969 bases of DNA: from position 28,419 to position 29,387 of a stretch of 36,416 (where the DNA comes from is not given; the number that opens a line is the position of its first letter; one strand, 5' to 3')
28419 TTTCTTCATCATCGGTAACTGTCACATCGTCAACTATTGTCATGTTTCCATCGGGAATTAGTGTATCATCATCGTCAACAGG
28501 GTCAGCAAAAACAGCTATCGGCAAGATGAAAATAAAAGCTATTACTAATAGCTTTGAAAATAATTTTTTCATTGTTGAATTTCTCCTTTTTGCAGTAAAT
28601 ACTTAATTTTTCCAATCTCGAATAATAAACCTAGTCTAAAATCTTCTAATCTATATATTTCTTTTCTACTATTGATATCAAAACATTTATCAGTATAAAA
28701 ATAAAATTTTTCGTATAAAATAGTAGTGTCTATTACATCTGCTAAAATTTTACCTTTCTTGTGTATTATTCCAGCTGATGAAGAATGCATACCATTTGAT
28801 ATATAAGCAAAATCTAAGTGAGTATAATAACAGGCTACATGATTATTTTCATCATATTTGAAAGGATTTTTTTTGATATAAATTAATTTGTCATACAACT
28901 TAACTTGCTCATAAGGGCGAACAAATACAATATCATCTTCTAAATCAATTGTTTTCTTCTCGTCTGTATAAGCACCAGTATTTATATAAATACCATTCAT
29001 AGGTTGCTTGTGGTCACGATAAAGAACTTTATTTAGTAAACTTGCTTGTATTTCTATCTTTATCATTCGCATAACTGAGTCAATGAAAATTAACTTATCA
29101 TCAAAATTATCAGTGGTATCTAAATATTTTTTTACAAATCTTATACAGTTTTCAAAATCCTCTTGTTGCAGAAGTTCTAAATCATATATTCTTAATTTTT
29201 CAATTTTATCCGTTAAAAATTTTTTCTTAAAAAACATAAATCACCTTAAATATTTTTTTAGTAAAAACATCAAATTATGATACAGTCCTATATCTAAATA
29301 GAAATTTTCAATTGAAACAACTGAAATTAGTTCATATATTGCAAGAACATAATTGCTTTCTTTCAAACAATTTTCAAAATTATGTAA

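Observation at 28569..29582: Cassette A of the duplicated two-gene module, translationally spliced into the T4SS operon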

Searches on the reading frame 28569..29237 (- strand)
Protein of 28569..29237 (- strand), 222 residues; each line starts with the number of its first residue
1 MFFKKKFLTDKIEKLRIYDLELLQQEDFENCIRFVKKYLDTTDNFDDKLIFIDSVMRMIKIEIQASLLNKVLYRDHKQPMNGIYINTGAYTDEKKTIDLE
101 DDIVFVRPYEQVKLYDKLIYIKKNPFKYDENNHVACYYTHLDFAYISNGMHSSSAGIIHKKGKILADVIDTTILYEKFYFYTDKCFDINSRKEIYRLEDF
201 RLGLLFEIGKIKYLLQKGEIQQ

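Call 6: search_protein_families(library=pfam, proteins=[window:28569-29237:-], max_evalue=0.1)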
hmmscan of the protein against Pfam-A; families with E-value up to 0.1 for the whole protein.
window:28569-29237:- (222 aa): 1 family
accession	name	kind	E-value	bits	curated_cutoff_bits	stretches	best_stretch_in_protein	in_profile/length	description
PF20457.3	DUF6710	-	4e-37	128.2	27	1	24-214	12-200/205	Family of unknown function (DUF6710)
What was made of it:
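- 28569..29237 (-): DUF6710 gene A. It encodes a 222-aa protein: an N-terminal helical hairpin (residues 3-73) followed by an alpha/beta core (residues 90-216) predicted to be ParB/sulfiredoxin-like. Pfam PF20457, E 4e-37 (call 6).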

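Call 7: search_protein_families(library=ncbifam, proteins=[window:28569-29237:-], max_evalue=0.1)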
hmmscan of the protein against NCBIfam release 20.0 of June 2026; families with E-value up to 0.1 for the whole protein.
window:28569-29237:- (222 aa): 0 families

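Call 8: search_protein_families(library=padloc, proteins=[window:28569-29237:-], max_evalue=1)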
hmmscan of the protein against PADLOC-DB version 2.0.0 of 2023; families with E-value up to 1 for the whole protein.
window:28569-29237:- (222 aa): 0 families

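Call 9: search_protein_families(library=phrogs, proteins=[window:28569-29237:-], max_evalue=1)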
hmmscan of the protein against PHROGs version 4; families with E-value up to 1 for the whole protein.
window:28569-29237:- (222 aa): 0 families

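Call 15: find_homologous_proteins(query=window:28569-29237:-, max_evalue=0.001)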
Query window:28569-29237:- (222 aa): 1 proteins with E <= 0.001 among 382 candidates.
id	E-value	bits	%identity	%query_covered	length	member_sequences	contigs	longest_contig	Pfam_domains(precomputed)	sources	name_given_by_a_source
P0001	3.2e-141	486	100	100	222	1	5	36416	PF20457.4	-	-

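Call 20: search_solved_structures(query=A1, max_evalue=10)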
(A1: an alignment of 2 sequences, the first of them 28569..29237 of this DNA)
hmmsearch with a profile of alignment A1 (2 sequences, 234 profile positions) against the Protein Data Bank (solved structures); distinct sequences matched with E-value up to 10: 0.

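Call 21: find_encoding_contigs(protein=window:28569-29237:-, flank=10000, max_places=6)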
Protein window:28569-29237:- (222 aa): 5 contigs read that carry it; 3 places shown.
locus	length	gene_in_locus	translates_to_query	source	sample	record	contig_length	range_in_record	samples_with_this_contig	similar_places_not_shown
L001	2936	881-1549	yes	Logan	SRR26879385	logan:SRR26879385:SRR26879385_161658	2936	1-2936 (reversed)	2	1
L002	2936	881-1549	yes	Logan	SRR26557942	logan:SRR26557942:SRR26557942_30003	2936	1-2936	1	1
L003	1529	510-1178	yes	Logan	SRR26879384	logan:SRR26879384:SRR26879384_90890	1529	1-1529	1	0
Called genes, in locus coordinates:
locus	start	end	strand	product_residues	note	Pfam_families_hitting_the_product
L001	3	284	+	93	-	?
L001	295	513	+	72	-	PF14193:DUF4315 (weak)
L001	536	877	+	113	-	-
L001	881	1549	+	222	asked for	PF20457:DUF6710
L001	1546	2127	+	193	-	-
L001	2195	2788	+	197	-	-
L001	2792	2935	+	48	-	?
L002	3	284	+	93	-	?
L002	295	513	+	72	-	PF14193:DUF4315 (weak)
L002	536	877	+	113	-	-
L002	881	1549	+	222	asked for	PF20457:DUF6710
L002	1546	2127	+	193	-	-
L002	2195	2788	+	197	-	-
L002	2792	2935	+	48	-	?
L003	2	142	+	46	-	?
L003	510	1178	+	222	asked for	PF20457:DUF6710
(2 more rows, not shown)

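Call 23: search_dna_similar(query=window:28569-29237:-, collection=plasmids, mode=protein, max_evalue=0.001, max_rows=30)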
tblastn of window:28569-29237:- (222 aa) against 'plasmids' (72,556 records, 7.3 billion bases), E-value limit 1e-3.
Records with a match: 13; places in all: 13; records where one place covers at least 80% of the query: 0.
Best place of each record, by identity: <60% 13.
By first word of the organism name: Thermus 5; Vibrio 2; Niallia 1; Listeria 1; Macrococcus 1; Macrococcoides 1; Staphylococcus 1; Mammaliicoccus 1.
By predicted mobility (MOB-suite, as given by PLSDB): non-mobilizable 9; mobilizable 3; conjugative 1.
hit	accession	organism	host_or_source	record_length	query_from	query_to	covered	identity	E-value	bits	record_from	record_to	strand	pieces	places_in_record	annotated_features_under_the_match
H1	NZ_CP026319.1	Vibrio campbellii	culture,Bay of Bengal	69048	92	211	54%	31.1%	2e-12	73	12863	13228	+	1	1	DUF6710 family protein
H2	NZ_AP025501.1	Vibrio lentus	-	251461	82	211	59%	28.3%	5e-5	51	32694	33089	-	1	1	DUF6710 family protein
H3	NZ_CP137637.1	Niallia sp. XMNu-256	-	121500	86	211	57%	26.5%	6e-4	48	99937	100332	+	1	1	DUF6710 family protein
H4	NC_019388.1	Thermus oshimai JL-2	-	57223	96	193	44%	32.7%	1e-9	64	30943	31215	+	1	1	DUF6710 family protein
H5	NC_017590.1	Thermus thermophilus JL-18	-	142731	96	193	44%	32.7%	1e-9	64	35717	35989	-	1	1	DUF6710 family protein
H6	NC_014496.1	Listeria grayi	-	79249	122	211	41%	35.2%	8e-5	50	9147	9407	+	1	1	DUF6710 family protein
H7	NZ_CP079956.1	Macrococcus sp. 19Msa1099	pure culture,pork meat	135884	122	211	41%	33.3%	4e-4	48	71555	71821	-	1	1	DUF6710 family protein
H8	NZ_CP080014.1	Macrococcoides caseolyticum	calf,pure culture,nasal swab sample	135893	122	211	41%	33.3%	4e-4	48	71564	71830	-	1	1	DUF6710 family protein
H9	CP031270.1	Staphylococcus warneri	Buffalo milk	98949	122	211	41%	32.6%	5e-4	48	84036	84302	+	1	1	hypothetical protein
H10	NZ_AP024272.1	Thermus thermophilus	-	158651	70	177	49%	26.9%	9e-7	56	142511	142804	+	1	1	DUF6710 family protein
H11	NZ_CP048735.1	Mammaliicoccus sciuri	pork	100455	123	211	40%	32.2%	5e-5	51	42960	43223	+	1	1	DUF6710 family protein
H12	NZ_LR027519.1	Thermus thermophilus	-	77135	94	179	39%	29.1%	4e-6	54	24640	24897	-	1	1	DUF6710 family protein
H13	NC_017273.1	Thermus thermophilus SG0.5JP17-16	-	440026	94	179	39%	29.1%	5e-6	54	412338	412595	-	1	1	DUF6710 family protein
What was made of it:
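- Closest known: Pfam PF20457. Same: RefSeq annotates plasmid homologues simply as 'DUF6710 family protein' (call 23).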

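Call 24: get_annotated_region(hit=H1, flank=5000)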
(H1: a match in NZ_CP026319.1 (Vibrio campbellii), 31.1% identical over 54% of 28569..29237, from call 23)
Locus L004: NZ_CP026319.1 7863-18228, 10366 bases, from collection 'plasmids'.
description: Vibrio campbellii strain BoB-90 plasmid unnamed 3, complete sequence
organism: Vibrio campbellii (NCBI taxid 680)
taxonomy: Bacteria; Pseudomonadota; Gammaproteobacteria; Vibrionales; Vibrionaceae; Vibrio; Vibrio campbellii
host: -; source: culture,Bay of Bengal; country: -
typing (MOB-suite, as given by PLSDB): mobilizable; relaxase MOBC
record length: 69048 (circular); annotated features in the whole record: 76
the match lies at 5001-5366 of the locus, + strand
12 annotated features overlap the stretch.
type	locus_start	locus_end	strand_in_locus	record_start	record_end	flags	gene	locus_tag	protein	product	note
CDS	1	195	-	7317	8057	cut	mobC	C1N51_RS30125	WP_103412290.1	MobC family replication-relaxation protein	-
CDS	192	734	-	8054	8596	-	-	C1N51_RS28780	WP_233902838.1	DUF1845 domain-containing protein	-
CDS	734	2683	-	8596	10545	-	-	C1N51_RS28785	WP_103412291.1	type IV secretion system DNA-binding domain-containing protein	-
CDS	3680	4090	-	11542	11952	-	-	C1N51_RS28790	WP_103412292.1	H-NS family nucleoid-associated regulatory protein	GO:0006355 - regulation of DNA-templated transcription [Evidence IEA]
CDS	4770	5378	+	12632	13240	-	-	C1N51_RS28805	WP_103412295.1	DUF6710 family protein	-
CDS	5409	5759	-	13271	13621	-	-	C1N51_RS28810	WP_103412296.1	hypothetical protein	-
CDS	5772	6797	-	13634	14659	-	-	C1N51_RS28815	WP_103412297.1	ATPase, T2SS/T4P/T4SS family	-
CDS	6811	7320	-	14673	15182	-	-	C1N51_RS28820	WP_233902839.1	conjugal transfer protein TraL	-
CDS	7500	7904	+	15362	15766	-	-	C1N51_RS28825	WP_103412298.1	hypothetical protein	-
CDS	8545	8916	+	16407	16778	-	-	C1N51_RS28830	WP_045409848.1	hypothetical protein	-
CDS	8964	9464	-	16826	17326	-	-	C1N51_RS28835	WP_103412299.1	lytic transglycosylase domain-containing protein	-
CDS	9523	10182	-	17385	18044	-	-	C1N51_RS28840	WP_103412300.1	hypothetical protein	-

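Call 25: get_annotated_region(hit=H4, flank=5000)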
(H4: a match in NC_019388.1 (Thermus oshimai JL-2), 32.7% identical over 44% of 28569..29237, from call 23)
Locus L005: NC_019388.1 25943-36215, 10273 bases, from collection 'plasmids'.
description: Thermus oshimai JL-2 plasmid pTHEOS02, complete sequence
organism: Thermus oshimai JL-2 (NCBI taxid 751945)
taxonomy: Bacteria; Deinococcota; Deinococci; Thermales; Thermaceae; Thermus; Thermus oshimai; Thermus oshimai JL-2
host: -; source: -; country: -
typing (MOB-suite, as given by PLSDB): non-mobilizable; replicon rep_cluster_1113,rep_cluster_1779
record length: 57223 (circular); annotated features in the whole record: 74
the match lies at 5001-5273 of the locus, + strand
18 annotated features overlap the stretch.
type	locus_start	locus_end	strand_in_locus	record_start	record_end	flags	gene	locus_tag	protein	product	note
CDS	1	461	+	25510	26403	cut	-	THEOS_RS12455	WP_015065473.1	hypothetical protein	-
CDS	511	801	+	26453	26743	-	-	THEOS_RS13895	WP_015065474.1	hypothetical protein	-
CDS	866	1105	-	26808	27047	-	-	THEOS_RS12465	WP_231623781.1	DUF2442 domain-containing protein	-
CDS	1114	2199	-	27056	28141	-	-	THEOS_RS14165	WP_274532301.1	hypothetical protein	-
CDS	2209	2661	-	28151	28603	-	-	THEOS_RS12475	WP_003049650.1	hypothetical protein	-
CDS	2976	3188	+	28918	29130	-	-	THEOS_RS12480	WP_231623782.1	hypothetical protein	-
CDS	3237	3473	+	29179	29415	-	-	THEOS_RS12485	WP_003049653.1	DUF433 domain-containing protein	-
CDS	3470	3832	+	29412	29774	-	-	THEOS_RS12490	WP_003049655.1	DUF5615 family PIN-like protein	-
CDS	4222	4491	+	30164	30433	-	-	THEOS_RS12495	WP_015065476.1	hypothetical protein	-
CDS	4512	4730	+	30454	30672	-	-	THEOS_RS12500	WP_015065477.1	hypothetical protein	-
CDS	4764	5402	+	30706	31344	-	-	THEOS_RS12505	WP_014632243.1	DUF6710 family protein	-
CDS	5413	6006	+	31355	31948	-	-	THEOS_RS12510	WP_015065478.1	hypothetical protein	-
CDS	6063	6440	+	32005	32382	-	-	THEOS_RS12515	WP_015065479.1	hypothetical protein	-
CDS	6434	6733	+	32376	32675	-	-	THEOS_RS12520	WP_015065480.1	hypothetical protein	-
CDS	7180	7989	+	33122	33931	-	-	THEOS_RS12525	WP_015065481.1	hypothetical protein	-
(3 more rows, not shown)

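Call 26: get_annotated_region(hit=H6, flank=5000)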
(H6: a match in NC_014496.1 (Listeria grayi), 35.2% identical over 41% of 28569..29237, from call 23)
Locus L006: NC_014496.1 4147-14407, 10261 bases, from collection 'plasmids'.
description: Listeria grayi plasmid pLGUG1, complete sequence
organism: Listeria grayi (NCBI taxid 1641)
taxonomy: Bacteria; Bacillota; Bacilli; Bacillales; Listeriaceae; Listeria; Listeria grayi
host: -; source: -; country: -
typing (MOB-suite, as given by PLSDB): mobilizable; replicon rep_cluster_102; relaxase MOBP
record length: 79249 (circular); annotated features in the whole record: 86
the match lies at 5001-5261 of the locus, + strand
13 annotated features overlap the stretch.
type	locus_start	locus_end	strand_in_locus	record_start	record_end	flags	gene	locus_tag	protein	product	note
CDS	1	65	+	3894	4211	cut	-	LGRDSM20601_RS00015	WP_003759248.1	hypothetical protein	-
CDS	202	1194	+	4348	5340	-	-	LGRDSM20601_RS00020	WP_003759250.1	hypothetical protein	-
CDS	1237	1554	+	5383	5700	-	-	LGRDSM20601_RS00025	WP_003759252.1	hypothetical protein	-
CDS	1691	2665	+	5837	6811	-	-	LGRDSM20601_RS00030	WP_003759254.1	hypothetical protein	-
CDS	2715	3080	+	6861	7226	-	-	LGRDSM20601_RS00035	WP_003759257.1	hypothetical protein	-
CDS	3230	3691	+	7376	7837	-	-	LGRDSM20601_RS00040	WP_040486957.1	hypothetical protein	-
CDS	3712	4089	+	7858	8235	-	-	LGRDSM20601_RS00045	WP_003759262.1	hypothetical protein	-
CDS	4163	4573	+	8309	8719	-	-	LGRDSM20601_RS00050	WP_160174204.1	hypothetical protein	-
CDS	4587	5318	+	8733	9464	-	-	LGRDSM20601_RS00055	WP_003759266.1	DUF6710 family protein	-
CDS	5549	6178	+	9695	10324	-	-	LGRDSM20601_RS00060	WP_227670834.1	hypothetical protein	-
CDS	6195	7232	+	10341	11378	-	-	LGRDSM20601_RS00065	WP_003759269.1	DUF916 domain-containing protein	-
CDS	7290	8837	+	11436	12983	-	-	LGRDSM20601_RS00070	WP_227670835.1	hypothetical protein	-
CDS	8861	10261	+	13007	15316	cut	-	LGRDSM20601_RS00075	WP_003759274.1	thioester domain-containing protein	-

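Call 27: predict_structure(alignment_id=A1)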
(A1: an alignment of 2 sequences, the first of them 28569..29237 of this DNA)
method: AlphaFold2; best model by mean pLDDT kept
length: 222 residues; sequences in the alignment: 2
mean_pLDDT: 45.2   pTM: 0.49
mean pLDDT of the five models: 45.2, 42.5, 41.8, 41.6, 40.5
residues with pLDDT >= 90: 0; 70-90: 44; 50-70: 49; < 50: 129
segments of 3 or more residues with pLDDT < 50: 1-16, 67-174
pLDDT, mean of each block of 10 residues (from residue 1): 31 48 61 83 81 72 51 25 22 24 25 23 23 31 30 26 26 51 67 59 70 69 38
secondary structure, 60 per line:
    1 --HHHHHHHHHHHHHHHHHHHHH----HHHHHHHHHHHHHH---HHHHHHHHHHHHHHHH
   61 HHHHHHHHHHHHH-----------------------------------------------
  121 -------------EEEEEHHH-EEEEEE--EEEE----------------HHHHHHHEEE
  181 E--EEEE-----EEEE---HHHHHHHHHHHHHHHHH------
elements in order: H3-23 H28-41 H45-73 E134-138 E143-148 E151-154 H171-177 E178-181 E184-187 E193-196 H200-216
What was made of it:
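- Tried and rejected: Run on a 2-sequence alignment, it was useless (pLDDT 45, call 27).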

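Call 28: search_protein_representatives(alignment_id=A1)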
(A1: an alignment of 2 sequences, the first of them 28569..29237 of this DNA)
Query: 2 sequences, 234 profile positions. Proteins with E-value up to 0.001 (for the whole library): 673; up to 1e-10: 298; up to 1e-30: 50. The best 150 are listed.
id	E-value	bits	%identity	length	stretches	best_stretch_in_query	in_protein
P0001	1.5e-117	407.7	-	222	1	1-234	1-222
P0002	1.4e-75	270.3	-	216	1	15-229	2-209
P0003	3.1e-47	177.6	-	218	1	24-225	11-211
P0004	1.0e-43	166.1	-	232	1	17-226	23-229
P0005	3.0e-40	154.7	-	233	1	26-228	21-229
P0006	9.8e-40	153.0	-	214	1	27-229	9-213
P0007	2.0e-39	152.1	-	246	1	25-231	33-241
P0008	7.6e-39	150.1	-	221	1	23-226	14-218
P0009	3.0e-38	148.2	-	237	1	6-223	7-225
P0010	2.9e-37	145.0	-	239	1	11-226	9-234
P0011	3.1e-37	144.9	-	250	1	28-229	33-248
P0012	1.0e-36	143.2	-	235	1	24-227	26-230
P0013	1.3e-36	142.8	-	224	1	24-229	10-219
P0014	1.6e-36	142.5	-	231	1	27-226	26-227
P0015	1.8e-36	142.4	-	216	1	24-227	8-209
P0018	1.2e-35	139.7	-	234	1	27-229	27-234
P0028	3.9e-34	134.7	-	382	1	2-228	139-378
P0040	2.2e-32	129.0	-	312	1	32-228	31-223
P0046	6.2e-32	127.5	-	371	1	28-226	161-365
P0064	3.8e-28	115.1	-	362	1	24-223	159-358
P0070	7.8e-28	114.1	-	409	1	18-229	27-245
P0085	1.5e-26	109.9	-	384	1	21-226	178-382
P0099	3.9e-25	105.3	-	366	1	25-226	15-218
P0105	2.7e-24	102.5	-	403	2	10-229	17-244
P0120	1.2e-22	97.1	-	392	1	27-226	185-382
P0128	4.2e-22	95.3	-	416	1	23-227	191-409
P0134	1.4e-21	93.6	-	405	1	20-224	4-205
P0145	6.4e-20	88.2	-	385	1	15-227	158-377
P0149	2.0e-19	86.6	-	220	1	38-227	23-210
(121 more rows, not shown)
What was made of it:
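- The profile finds 673 clusters at 50% identity (call 28).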

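Call 30: search_protein_families(library=pfam, proteins=[P0028, P0046, P0064, P0085, P0120, P0128, P0070, P0105, P0134, P0099], max_evalue=0.01)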
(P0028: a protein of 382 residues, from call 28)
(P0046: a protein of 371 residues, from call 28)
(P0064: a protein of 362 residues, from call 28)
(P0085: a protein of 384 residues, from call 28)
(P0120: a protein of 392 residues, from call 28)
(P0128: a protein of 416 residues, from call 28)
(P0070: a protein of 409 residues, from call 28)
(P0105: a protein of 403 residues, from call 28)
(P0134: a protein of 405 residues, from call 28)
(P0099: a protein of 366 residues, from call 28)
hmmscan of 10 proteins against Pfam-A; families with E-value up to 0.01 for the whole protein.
P0028 (382 aa): 1 family
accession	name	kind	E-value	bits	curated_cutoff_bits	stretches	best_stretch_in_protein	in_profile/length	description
PF20457.3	DUF6710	-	1.8e-34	119.5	27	1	155-378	15-203/205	Family of unknown function (DUF6710)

P0046 (371 aa): 1 family
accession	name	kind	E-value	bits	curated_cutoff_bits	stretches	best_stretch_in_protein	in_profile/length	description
PF20457.3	DUF6710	-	1.3e-43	149.3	27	1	151-367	15-203/205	Family of unknown function (DUF6710)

P0064 (362 aa): 1 family
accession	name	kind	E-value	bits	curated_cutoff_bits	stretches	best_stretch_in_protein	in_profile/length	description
PF20457.3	DUF6710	-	2.3e-40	138.7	27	1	155-358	8-198/205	Family of unknown function (DUF6710)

P0085 (384 aa): 2 families
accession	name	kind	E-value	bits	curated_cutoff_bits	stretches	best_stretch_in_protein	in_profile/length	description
PF20457.3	DUF6710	-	4.7e-38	131.2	27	1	179-381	10-200/205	Family of unknown function (DUF6710)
PF16124.10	RecQ_Zn_bind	-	0.0079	17.3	25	0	186-213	22-50/66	RecQ zinc-binding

P0120 (392 aa): 1 family
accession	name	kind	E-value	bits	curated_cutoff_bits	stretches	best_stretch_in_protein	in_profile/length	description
PF20457.3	DUF6710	-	2.6e-35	122.2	27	1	174-379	15-198/205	Family of unknown function (DUF6710)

P0128 (416 aa): 2 families
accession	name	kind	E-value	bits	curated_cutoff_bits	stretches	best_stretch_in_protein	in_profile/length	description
PF20457.3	DUF6710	-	2.1e-33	116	27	1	188-410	11-203/205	Family of unknown function (DUF6710)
PF14703.12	PHM7_cyt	-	0.0053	17.4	27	0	136-198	75-139/174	Cytosolic domain of 10TM putative phosphate transporter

P0070 (409 aa): 1 family
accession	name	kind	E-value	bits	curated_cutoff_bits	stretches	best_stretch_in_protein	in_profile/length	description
PF20457.3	DUF6710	-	1.5e-41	142.6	27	1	26-245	5-203/205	Family of unknown function (DUF6710)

P0105 (403 aa): 1 family
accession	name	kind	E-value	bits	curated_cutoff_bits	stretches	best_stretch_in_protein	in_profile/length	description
PF20457.3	DUF6710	-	1.4e-30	106.8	27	1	24-241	15-201/205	Family of unknown function (DUF6710)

P0134 (405 aa): 2 families
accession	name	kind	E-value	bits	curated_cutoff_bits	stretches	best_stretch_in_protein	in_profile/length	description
PF20457.3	DUF6710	-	3.8e-25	89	27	1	104-207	93-201/205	Family of unknown function (DUF6710)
PF06414.18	Zeta_toxin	-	0.0011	18.8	22.3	0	276-351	92-163/199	Zeta toxin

P0099 (366 aa): 1 family
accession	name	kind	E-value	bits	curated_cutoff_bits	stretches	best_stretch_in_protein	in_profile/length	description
PF20457.3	DUF6710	-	1.4e-35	123.1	27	1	13-220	11-203/205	Family of unknown function (DUF6710)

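Call 39: find_homologous_proteins(query=A2, max_evalue=0.00001)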
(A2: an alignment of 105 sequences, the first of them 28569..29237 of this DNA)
Query A2 (105 sequences) (222 aa, profile of the alignment): 12 proteins with E <= 0.00001 among 3104 candidates.
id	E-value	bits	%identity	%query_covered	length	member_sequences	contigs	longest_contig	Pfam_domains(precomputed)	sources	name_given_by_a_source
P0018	1.8e-78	281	30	85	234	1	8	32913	PF20457.4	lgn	-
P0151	2.4e-68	248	33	96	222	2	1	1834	PF20457.4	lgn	-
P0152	1.4e-66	242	37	55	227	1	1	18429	PF20457.4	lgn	-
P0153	1.2e-65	239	33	79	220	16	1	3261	PF20457.4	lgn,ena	-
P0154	7.0e-64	233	24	92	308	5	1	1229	PF20457.4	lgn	-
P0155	7.8e-64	233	31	96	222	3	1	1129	PF20457.4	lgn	-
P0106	5.1e-62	227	23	82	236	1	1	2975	PF20457.4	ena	-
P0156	9.5e-62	226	29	58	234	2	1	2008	PF20457.4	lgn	-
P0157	3.6e-58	214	28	55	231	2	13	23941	PF20457.4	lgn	-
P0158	4.3e-56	208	24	95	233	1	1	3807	PF20457.4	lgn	-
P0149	1.0e-53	200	25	74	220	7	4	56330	PF20457.4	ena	-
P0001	1.2e-52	196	100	100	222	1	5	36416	PF20457.4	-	-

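Call 40: find_encoding_contigs(protein=P0018, flank=8000, max_places=2)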
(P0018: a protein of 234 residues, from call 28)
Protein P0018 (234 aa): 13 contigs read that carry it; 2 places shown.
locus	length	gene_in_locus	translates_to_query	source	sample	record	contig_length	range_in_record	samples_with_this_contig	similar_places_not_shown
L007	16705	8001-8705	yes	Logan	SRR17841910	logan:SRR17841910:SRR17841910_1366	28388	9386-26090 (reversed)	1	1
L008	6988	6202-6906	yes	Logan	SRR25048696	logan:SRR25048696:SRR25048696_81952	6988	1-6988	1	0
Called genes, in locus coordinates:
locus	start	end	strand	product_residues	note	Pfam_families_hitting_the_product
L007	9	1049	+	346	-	PF07261:DnaB_2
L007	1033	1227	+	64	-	PF19474:DUF6011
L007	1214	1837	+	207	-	PF09669:Phage_pRha, PF10552:ORF6C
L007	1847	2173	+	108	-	-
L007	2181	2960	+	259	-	PF20457:DUF6710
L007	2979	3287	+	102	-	-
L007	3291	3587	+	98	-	-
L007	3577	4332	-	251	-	-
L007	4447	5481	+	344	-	PF00395:SLH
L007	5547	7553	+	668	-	-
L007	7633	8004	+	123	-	-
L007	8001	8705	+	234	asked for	PF20457:DUF6710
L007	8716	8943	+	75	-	-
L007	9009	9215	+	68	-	-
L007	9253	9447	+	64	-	-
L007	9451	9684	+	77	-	PF04956:TrbC, PF18895:T4SS_pilin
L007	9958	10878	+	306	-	-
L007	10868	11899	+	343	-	PF01751:Toprim (weak), PF13155:Toprim_2, PF13362:Toprim_3 (weak)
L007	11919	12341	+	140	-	-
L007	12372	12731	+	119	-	-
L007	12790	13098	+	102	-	-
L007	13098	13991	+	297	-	-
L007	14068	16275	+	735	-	PF02534:T4SS-DNA_transf, PF10412:TrwB_AAD_bind, PF12696:TraG-D_C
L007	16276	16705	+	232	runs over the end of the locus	-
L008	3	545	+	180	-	?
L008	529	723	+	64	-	PF19474:DUF6011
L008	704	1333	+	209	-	PF09669:Phage_pRha, PF10552:ORF6C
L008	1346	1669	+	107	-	-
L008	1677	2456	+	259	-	PF20457:DUF6710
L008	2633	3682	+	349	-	PF00395:SLH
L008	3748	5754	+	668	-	-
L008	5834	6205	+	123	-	-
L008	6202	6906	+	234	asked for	PF20457:DUF6710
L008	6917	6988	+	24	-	?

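Call 41: find_encoding_contigs(protein=P0149, flank=8000, max_places=2)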
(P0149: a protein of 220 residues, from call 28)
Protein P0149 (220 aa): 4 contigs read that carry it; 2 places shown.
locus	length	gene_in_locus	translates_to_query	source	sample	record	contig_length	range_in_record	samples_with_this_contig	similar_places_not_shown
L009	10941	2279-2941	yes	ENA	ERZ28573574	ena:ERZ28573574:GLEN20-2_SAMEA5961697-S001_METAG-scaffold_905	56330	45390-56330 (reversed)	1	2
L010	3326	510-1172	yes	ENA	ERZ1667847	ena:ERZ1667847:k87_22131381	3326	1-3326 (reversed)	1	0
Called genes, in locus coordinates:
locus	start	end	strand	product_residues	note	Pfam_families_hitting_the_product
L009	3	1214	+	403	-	?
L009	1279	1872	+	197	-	PF00149:Metallophos (weak), PF12850:Metallophos_2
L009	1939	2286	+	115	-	-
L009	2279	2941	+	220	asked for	PF20457:DUF6710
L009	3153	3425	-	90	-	-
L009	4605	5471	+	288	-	PF13958:ToxN_toxin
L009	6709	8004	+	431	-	PF09587:PGA_cap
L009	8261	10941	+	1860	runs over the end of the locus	PF17802:SpaA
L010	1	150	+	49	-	?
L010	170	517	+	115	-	-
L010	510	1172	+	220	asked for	PF20457:DUF6710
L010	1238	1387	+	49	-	-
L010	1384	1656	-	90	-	-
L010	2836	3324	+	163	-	?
